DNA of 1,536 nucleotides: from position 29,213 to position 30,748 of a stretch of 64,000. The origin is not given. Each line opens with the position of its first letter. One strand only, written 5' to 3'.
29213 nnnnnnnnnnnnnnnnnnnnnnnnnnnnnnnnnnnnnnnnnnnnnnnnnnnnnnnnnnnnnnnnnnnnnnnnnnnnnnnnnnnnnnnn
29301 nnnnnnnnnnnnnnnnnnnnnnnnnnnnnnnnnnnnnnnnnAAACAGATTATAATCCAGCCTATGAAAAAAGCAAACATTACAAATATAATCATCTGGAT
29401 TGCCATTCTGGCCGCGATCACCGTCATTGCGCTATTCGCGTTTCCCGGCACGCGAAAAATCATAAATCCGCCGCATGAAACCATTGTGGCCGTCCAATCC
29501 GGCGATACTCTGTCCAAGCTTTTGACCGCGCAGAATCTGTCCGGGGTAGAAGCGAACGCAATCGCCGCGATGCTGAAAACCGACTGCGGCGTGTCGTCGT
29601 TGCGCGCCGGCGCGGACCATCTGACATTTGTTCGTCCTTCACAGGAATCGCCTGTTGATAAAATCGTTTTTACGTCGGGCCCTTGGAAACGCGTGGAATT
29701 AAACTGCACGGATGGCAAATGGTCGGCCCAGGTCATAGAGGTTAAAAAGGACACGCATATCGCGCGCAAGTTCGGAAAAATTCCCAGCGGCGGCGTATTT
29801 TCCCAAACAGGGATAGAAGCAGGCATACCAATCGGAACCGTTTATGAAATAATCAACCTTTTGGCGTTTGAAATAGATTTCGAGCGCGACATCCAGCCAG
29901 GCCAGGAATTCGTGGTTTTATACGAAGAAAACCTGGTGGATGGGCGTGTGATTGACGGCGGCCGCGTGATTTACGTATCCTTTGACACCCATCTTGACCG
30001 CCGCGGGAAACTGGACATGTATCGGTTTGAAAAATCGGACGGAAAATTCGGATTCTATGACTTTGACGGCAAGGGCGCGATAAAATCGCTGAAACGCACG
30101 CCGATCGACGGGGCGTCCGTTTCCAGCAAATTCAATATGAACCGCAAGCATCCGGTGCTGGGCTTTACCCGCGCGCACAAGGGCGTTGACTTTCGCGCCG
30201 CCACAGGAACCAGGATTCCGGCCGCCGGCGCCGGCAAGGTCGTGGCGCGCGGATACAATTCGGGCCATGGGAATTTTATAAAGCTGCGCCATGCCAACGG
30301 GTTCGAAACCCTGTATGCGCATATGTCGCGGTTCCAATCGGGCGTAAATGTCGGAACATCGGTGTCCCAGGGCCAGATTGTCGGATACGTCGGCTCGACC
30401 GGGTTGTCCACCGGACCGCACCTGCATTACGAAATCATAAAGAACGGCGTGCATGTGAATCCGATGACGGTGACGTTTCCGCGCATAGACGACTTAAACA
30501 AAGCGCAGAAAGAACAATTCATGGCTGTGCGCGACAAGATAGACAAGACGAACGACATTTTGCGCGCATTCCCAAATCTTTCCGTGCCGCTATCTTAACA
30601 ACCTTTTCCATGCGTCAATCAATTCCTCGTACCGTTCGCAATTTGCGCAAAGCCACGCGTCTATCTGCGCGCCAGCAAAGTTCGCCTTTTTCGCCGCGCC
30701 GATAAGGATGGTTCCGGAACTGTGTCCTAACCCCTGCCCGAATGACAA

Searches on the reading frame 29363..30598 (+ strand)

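Call 63: search_protein_families(library=pfam, proteins=[window:29363-30598:+], max_evalue=0.0001)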
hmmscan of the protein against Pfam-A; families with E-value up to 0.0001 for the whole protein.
window:29363-30598:+ (411 aa): 2 families
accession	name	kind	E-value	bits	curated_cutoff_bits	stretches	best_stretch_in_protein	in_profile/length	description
PF01551.29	Peptidase_M23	-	6.4e-34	116.5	28.7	1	271-367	2-96/96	Peptidase family M23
PF19425.4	Csd3_N2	-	1.5e-06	28.6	27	1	144-258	15-121/122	Csd3 second domain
